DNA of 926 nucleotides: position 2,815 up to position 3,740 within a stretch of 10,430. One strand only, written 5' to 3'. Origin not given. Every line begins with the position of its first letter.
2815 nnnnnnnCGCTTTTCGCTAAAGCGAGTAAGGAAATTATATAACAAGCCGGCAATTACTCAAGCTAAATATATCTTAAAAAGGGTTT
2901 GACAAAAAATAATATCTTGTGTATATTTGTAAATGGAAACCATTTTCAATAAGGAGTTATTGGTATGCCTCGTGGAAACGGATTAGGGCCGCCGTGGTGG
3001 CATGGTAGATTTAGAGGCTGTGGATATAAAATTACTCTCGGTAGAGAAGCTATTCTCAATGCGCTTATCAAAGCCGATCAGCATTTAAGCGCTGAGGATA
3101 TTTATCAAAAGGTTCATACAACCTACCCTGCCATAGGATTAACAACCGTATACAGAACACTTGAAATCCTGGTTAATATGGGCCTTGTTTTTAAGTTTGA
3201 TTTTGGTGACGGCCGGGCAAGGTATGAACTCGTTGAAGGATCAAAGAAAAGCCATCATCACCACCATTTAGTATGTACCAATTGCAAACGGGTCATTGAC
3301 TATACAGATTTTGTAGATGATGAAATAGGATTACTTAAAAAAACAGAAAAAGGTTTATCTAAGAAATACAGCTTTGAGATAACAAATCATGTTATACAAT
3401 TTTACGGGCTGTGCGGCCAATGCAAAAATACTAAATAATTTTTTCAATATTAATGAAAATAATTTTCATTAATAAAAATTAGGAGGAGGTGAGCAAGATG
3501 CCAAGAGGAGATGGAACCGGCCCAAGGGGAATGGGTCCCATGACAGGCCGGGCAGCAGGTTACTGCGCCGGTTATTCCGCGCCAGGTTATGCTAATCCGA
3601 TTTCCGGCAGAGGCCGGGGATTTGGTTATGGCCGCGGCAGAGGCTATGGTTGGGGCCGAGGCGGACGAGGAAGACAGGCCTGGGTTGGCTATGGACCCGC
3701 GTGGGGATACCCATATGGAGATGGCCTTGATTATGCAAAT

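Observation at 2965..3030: The regulator and both DUF5320 proteins share one N-terminal motif, MP(R/G)G(D/N)G(T/L)GP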

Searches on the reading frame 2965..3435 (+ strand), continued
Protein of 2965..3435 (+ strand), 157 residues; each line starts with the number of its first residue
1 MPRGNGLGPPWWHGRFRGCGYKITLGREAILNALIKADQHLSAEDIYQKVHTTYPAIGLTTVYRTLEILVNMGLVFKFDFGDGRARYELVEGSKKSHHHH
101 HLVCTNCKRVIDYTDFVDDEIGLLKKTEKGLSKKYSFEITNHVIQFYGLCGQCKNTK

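Call 29: search_solved_structures(query=window:2965-3435:+, max_evalue=0.00001, show_alignments=2)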
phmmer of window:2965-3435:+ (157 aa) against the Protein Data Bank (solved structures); distinct sequences matched with E-value up to 0.00001: 24.
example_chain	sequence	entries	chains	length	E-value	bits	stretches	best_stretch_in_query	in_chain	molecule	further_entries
9ire_A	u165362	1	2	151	3.4e-28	102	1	17-155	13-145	Ferric uptake regulation protein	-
6d57_A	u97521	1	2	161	1.7e-23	86.7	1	17-157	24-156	Ferric uptake regulation protein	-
4ets_A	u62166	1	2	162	1.7e-23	86.7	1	17-157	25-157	Ferric uptake regulation protein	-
2w57_A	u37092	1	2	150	3.8e-23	85.5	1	17-152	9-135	FERRIC UPTAKE REGULATION PROTEIN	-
8j6w_A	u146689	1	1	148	1.2e-21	80.7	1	17-153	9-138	Ferric uptake regulation protein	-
4raz_A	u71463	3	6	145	1.7e-18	70.4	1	18-149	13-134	DNA-binding transcriptional dual regulator of siderophore biosynthesis and transport(Fur f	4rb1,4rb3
2fe3_A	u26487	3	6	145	2.2e-18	70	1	18-155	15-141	Peroxide operon regulator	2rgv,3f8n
4ray_A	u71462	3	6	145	3.7e-18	69.3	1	19-149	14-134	DNA-binding transcriptional dual regulator of siderophore biosynthesis and transport(Fur f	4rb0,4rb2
1mzb_A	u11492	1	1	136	1.8e-17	67.1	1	15-147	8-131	ferric uptake regulation protein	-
3eyy_A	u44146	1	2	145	1.5e-16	64.1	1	12-153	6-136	Putative iron uptake regulatory protein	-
2o03_A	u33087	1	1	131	4.1e-16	62.6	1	19-154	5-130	probable Zinc uptake regulation protein FurB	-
6h1c_A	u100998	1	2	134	3.6e-15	59.6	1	15-141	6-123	Ferric uptake regulation protein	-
5fd5_A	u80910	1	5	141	1e-13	54.9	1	20-149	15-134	Ferric uptake regulation protein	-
5fd6_A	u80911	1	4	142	1e-13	54.8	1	20-149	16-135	Ferric uptake regulation protein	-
4i7h_A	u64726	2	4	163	3.7e-13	53.1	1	21-154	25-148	peroxide stress sensing regulator | Peroxide stress regulator PerR, FUR family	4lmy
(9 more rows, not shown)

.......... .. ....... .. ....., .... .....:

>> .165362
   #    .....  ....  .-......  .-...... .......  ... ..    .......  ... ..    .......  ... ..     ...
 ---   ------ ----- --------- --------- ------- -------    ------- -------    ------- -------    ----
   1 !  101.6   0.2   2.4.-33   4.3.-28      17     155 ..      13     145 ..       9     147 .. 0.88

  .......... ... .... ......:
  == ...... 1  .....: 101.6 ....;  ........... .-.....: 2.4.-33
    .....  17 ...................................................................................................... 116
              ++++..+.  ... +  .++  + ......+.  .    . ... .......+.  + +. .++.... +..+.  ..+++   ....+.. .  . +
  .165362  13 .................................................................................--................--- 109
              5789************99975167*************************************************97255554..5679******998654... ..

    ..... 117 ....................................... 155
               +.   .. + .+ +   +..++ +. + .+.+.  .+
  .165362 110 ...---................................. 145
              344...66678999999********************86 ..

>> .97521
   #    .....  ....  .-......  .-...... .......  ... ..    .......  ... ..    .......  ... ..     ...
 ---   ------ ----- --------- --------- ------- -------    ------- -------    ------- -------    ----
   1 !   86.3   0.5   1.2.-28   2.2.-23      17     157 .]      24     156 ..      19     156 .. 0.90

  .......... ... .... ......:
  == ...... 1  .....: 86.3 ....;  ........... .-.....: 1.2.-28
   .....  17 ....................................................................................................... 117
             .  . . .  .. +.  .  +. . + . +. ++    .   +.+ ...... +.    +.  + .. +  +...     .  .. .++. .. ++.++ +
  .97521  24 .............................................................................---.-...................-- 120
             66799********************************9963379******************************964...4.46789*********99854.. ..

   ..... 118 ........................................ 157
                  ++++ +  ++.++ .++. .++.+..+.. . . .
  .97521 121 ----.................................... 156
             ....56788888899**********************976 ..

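Call 32: predict_structure(alignment_id=A1)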
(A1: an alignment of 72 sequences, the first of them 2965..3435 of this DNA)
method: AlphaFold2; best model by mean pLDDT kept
length: 157 residues; sequences in the alignment: 72
mean_pLDDT: 77.6   pTM: 0.59
mean pLDDT of the five models: 77.6, 70.8, 69.1, 68.8, 67.4
residues with pLDDT >= 90: 35; 70-90: 74; 50-70: 40; < 50: 8
segments of 3 or more residues with pLDDT < 50: 1-5, 94-96
pLDDT, mean of each block of 10 residues (from residue 1): 51 62 80 84 93 92 90 80 78 57 79 66 81 86 78 83
secondary structure, 60 per line:
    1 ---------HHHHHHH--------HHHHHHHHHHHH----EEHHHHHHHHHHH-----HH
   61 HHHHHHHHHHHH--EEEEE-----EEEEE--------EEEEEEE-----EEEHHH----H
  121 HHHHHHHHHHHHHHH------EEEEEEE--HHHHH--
elements in order: H10-16 H25-36 H43-53 H59-72 E75-79 E85-89 E98-104 E110-112 H120-135 E142-148 H151-155

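Call 48: find_encoding_contigs(protein=P0122, flank=5000, max_places=3)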
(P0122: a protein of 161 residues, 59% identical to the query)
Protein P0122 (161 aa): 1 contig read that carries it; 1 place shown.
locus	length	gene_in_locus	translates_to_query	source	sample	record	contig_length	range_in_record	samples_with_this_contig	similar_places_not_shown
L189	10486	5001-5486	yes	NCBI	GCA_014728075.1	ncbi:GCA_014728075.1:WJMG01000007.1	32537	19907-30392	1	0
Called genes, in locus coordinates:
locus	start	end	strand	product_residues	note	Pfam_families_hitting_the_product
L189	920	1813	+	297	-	PF00892:EamA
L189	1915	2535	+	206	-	PF01914:MarC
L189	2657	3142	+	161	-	-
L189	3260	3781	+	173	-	PF03729:DUF308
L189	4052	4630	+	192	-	PF00542:Ribosomal_L12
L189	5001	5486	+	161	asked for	PF01475:FUR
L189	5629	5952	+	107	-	PF17253:DUF5320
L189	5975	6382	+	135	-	PF02579:Nitro_FeMo-Co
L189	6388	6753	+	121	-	PF02579:Nitro_FeMo-Co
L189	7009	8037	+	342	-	PF01548:DEDD_Tnp_IS110, PF02371:Transposase_20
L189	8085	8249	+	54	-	PF12797:Fer4_2, PF12837:Fer4_6, PF13237:Fer4_10, PF14697:Fer4_21 (weak), PF00037:Fer4, PF12838:Fer4_7, PF13187:Fer4_9, PF25160:LdpA_Fe-S-bd, +5 more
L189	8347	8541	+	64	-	-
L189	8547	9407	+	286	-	PF01656:CbiA, PF10609:ParA (weak), PF12838:Fer4_7 (weak), PF00037:Fer4 (weak), PF12837:Fer4_6, PF14697:Fer4_21, PF12838:Fer4_7, PF10609:ParA (weak), +2 more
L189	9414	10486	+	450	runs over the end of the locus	PF01266:DAO (faint), PF03486:HI0933_like (faint), PF07992:Pyr_redox_2, PF13738:Pyr_redox_3, PF00070:Pyr_redox, PF02852:Pyr_redox_dim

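Call 49: find_encoding_contigs(protein=P0211, flank=5000, max_places=3)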
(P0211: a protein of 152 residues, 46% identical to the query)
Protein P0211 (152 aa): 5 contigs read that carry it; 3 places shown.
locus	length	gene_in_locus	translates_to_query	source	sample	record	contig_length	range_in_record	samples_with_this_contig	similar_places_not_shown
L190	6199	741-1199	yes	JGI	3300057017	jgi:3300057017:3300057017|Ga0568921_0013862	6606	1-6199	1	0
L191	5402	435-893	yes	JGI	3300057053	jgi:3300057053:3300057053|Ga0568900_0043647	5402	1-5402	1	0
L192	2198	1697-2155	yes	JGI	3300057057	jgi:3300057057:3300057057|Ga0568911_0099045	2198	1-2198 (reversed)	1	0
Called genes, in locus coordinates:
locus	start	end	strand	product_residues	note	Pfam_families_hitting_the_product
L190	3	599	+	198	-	?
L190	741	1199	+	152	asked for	PF01475:FUR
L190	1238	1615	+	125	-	PF17253:DUF5320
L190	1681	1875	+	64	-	-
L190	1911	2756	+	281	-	PF01937:ARMT1-like_dom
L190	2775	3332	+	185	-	PF02579:Nitro_FeMo-Co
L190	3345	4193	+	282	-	PF00142:Fer4_NifH (faint), PF01656:CbiA, PF09140:MipZ (weak), PF10609:ParA, PF13614:AAA_31, PF12838:Fer4_7 (faint), PF14697:Fer4_21 (weak), PF00037:Fer4 (weak), +2 more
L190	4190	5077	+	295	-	PF01656:CbiA, PF10609:ParA (faint), PF12838:Fer4_7 (faint), PF00037:Fer4, PF12797:Fer4_2 (faint), PF12837:Fer4_6 (faint), PF13237:Fer4_10 (faint), PF14697:Fer4_21, +1 more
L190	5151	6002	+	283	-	-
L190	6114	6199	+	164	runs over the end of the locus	?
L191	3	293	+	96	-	?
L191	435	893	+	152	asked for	PF01475:FUR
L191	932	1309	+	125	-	PF17253:DUF5320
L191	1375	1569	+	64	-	-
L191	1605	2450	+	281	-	PF01937:ARMT1-like_dom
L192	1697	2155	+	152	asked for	PF01475:FUR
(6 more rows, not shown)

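Call 50: find_encoding_contigs(protein=P0220, flank=5000, max_places=2)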
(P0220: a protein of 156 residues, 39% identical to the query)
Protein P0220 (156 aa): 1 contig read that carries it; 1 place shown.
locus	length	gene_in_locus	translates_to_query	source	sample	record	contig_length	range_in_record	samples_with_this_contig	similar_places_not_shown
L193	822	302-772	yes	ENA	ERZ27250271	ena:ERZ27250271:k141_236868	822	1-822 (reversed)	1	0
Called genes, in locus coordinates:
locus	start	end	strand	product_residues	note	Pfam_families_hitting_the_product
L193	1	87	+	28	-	?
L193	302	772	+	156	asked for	PF01475:FUR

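Call 51: find_encoding_contigs(protein=P0236, flank=5000, max_places=2)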
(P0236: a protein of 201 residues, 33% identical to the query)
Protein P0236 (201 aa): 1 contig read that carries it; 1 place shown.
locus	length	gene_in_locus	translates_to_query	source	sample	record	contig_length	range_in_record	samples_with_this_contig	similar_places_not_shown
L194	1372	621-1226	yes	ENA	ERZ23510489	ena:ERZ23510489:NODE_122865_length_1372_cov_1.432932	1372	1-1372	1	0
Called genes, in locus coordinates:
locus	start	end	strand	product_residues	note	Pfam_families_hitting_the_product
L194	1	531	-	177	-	?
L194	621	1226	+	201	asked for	PF01475:FUR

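Call 52: find_encoding_contigs(protein=P0212, flank=5000, max_places=2)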
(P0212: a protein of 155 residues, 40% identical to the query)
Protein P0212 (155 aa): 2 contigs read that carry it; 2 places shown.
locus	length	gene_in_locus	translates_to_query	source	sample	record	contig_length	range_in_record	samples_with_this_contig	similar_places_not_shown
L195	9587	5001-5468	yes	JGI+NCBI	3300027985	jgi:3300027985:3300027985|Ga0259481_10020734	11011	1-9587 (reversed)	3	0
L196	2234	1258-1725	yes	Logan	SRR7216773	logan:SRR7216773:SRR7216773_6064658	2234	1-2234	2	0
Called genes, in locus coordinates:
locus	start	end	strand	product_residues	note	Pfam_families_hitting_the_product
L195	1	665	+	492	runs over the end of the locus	PF02384:N6_Mtase (weak)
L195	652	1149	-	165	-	PF09917:DUF2147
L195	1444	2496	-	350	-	PF00903:Glyoxalase (weak)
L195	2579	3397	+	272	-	PF25231:DUF7847 (faint)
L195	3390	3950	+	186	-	PF00300:His_Phos_1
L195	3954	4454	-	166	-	PF00258:Flavodoxin_1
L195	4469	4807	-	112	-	PF09633:DUF2023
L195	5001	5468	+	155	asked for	PF01475:FUR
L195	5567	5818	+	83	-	PF17253:DUF5320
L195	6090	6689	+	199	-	PF00578:AhpC-TSA, PF08534:Redoxin, PF10417:1-cysPrx_C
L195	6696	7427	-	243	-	PF13353:Fer4_12, PF04055:Radical_SAM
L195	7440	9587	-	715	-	?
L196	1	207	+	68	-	?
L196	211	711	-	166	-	PF00258:Flavodoxin_1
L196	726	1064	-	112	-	PF09633:DUF2023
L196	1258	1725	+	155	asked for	PF01475:FUR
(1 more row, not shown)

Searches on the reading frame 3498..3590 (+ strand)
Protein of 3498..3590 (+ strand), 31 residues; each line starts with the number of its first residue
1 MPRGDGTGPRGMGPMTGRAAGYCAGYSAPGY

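Call 15: search_protein_families(library=pfam, proteins=[window:3498-3590:+], max_evalue=10)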
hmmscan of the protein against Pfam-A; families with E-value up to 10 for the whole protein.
seq(31 aa): 1 family
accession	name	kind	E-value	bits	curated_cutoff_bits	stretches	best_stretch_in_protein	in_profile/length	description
PF17253.7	DUF5320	-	3.4e-12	47.8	27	1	1-31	1-31/99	Family of unknown function (DUF5320)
